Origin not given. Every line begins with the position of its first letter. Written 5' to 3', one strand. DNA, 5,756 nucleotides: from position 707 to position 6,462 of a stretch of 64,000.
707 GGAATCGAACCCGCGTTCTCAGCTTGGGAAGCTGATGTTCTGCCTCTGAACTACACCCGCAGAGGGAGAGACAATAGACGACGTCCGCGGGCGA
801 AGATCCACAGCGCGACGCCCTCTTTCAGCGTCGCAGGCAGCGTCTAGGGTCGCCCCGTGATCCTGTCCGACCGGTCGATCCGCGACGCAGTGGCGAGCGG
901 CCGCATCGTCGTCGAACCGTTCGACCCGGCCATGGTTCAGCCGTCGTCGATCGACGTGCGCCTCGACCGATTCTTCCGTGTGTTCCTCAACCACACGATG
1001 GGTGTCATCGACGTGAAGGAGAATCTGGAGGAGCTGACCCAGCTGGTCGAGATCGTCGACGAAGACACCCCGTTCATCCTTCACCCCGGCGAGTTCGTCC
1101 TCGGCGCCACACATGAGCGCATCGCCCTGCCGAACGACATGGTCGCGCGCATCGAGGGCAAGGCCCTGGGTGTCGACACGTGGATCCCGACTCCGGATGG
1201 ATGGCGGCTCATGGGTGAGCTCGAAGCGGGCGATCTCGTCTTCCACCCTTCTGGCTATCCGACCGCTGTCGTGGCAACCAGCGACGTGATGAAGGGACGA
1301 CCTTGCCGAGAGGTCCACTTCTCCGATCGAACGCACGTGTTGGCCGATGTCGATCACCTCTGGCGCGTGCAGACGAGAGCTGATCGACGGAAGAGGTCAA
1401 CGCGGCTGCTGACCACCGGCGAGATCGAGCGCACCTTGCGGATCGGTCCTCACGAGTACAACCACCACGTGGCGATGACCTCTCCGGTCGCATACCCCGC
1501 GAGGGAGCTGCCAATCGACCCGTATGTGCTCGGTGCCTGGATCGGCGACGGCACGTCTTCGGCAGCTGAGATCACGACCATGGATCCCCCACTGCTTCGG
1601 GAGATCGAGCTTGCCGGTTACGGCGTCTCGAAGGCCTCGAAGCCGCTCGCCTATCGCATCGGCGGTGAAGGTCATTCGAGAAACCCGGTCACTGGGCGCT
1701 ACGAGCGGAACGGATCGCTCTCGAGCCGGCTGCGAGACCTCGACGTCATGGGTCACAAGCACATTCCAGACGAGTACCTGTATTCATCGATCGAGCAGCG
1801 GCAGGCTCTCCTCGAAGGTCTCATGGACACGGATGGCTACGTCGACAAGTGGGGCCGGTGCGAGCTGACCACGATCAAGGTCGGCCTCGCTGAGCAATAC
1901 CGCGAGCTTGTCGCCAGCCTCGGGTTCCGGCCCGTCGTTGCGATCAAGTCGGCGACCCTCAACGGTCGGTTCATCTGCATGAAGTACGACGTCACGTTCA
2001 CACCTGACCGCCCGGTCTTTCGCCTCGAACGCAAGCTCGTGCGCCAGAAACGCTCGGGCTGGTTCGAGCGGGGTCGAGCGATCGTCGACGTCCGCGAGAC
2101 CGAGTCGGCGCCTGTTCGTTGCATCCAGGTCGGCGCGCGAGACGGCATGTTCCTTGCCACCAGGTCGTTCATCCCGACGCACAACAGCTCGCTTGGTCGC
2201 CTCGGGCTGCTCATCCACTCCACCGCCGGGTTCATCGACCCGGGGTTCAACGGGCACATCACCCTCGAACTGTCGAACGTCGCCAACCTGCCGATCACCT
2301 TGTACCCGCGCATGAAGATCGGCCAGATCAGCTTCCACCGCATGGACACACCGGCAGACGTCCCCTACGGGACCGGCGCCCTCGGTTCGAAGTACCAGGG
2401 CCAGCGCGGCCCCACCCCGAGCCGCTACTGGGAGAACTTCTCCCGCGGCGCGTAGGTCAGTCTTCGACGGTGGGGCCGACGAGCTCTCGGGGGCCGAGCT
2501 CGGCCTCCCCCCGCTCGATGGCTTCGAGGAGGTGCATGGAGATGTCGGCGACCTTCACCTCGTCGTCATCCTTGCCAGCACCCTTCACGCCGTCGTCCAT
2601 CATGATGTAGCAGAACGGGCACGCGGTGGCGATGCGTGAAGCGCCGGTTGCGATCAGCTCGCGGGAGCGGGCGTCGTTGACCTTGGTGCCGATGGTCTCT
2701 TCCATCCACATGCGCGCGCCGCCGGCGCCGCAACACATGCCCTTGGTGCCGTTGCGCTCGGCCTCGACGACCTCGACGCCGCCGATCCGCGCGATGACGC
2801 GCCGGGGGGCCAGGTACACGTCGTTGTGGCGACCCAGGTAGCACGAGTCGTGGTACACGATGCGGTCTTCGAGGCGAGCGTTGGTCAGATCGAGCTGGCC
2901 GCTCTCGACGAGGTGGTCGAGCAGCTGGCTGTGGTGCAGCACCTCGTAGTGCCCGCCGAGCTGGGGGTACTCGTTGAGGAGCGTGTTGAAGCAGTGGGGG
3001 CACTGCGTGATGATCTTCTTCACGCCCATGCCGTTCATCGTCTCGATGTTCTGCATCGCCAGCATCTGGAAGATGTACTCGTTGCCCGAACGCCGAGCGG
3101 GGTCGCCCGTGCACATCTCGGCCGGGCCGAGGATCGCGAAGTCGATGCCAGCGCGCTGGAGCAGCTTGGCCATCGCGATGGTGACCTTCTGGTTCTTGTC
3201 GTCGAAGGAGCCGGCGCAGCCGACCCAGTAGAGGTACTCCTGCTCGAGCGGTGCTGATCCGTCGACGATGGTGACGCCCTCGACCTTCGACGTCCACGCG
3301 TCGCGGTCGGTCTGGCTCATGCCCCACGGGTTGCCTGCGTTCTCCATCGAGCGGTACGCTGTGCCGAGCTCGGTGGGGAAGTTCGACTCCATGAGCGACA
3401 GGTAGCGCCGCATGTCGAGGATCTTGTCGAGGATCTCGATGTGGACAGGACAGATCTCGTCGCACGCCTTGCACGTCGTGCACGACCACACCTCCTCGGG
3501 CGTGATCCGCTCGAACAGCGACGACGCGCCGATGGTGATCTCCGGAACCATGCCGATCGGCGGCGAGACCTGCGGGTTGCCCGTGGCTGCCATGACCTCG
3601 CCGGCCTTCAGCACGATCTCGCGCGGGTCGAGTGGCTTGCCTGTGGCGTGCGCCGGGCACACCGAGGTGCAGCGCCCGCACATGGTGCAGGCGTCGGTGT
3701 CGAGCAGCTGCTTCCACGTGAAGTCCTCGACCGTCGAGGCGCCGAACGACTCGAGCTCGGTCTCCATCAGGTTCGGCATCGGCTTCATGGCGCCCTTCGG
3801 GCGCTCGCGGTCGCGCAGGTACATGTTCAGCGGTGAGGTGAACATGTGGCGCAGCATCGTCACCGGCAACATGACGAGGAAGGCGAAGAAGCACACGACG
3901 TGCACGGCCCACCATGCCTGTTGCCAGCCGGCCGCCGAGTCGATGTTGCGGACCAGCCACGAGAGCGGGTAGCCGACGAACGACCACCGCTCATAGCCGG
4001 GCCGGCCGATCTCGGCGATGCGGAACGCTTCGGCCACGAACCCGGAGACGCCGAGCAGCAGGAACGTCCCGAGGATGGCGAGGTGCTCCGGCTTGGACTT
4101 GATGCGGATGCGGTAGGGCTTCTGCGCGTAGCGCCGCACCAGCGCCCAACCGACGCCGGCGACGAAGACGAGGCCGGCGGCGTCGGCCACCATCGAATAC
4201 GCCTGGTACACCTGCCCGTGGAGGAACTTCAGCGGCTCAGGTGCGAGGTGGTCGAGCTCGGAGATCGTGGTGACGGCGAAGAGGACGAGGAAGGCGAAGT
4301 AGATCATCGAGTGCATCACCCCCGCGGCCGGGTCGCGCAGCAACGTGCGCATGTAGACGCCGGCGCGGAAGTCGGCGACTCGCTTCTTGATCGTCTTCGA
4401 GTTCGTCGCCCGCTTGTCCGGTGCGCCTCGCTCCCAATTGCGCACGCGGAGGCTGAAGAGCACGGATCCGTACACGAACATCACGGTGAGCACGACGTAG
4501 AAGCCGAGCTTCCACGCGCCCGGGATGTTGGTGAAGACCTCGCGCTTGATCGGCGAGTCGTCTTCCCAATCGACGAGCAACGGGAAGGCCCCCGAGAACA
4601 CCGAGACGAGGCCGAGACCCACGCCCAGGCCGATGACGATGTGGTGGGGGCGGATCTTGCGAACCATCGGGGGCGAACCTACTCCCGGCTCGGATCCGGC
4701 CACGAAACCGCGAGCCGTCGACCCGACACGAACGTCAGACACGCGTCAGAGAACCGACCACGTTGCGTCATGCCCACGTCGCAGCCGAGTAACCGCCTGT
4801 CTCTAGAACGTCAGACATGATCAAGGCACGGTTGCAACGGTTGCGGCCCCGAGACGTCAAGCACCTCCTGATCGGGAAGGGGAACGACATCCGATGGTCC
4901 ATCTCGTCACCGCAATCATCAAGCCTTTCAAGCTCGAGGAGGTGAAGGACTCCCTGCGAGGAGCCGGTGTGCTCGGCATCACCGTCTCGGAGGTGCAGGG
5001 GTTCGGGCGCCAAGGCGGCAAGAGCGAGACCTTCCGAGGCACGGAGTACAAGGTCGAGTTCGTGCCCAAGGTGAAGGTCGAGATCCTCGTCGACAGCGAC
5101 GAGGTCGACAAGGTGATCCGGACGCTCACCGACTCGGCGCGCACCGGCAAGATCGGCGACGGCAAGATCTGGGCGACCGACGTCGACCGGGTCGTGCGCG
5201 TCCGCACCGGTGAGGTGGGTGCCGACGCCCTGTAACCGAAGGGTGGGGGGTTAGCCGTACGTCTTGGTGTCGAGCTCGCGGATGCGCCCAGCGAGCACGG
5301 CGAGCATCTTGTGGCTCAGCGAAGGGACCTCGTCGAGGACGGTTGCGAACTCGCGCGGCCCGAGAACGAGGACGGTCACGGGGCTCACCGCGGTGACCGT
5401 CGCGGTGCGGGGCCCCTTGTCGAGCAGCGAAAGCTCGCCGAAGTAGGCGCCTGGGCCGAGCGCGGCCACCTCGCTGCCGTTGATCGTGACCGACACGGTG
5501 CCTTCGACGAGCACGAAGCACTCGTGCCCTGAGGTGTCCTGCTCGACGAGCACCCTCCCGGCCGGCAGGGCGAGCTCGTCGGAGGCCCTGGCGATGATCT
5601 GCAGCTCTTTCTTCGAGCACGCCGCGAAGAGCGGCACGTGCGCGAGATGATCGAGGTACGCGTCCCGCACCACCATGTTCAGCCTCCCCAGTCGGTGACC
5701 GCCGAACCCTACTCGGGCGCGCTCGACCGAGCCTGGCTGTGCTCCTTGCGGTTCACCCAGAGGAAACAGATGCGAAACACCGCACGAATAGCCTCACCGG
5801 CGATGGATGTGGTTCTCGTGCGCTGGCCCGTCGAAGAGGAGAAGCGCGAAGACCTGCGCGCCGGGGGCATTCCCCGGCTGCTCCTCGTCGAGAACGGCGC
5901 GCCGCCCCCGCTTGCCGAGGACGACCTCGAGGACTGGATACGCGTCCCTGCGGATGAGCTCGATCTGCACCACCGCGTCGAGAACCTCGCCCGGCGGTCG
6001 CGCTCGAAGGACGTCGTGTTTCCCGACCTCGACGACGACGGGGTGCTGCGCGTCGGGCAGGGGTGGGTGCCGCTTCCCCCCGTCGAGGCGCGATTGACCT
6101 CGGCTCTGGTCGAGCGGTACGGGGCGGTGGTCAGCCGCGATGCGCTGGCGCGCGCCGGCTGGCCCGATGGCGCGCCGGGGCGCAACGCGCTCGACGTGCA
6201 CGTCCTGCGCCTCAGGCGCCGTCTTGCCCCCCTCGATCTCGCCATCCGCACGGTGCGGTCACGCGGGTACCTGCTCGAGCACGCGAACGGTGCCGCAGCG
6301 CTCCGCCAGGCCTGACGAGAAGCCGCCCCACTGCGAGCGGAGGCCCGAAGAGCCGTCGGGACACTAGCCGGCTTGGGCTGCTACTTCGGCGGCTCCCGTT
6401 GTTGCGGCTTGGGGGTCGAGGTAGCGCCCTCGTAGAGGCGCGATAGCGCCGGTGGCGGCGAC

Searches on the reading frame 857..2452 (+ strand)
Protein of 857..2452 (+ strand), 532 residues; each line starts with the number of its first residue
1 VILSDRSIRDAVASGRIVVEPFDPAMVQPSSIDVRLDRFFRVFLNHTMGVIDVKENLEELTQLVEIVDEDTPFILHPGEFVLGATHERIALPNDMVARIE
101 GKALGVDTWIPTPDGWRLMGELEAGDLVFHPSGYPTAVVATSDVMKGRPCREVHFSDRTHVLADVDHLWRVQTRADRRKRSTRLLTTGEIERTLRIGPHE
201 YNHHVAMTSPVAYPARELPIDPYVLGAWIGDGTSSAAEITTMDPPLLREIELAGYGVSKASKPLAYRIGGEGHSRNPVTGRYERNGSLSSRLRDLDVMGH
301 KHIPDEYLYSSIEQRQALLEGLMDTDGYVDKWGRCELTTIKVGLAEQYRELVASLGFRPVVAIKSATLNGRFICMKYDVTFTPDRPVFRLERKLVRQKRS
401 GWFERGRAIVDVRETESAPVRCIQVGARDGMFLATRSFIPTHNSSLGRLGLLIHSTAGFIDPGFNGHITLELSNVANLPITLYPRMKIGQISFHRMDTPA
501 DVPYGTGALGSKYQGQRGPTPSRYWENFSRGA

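Call 16: search_protein_families(library=pfam, proteins=[window:857-2452:+])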
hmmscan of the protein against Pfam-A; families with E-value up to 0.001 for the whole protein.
window:857-2452:+ (532 aa): 5 families
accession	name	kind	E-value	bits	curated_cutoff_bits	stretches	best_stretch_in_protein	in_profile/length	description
PF22769.1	DCD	-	1.5e-43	149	27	2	2-102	1-100/153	dCTP deaminase-like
PF22569.1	DCD_C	-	2.6e-07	30.6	22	0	456-517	118-185/192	2'-deoxycytidine 5'-triphosphate deaminase (DCD), C-terminal domain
PF06559.16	DCD_N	-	3.1e-06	27.6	21.4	1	2-102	4-105/164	2'-deoxycytidine 5'-triphosphate deaminase (DCD) N-terminal domain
PF14528.11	LAGLIDADG_3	-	2.2e-05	25.1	22.5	1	314-358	2-49/82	LAGLIDADG-like domain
PF05204.19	Hom_end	-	0.00022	21.7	21.1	1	303-373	2-74/110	Homing endonuclease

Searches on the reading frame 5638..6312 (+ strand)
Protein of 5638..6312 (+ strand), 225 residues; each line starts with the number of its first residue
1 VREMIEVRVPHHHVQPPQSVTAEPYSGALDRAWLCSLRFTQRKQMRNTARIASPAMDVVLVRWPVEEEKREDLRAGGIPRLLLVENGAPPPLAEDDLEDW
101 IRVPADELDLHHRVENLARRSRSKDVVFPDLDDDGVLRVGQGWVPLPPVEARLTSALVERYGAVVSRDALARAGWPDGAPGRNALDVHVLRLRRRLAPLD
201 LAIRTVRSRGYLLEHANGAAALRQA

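Call 16: search_protein_families(library=pfam, proteins=[window:5638-6312:+])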
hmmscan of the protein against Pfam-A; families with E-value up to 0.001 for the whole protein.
window:5638-6312:+ (225 aa): 1 family
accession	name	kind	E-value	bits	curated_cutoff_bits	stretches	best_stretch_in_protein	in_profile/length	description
PF00486.34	Trans_reg_C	-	4.3e-13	49.6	26.2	1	144-213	4-77/77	Transcriptional regulatory protein, C terminal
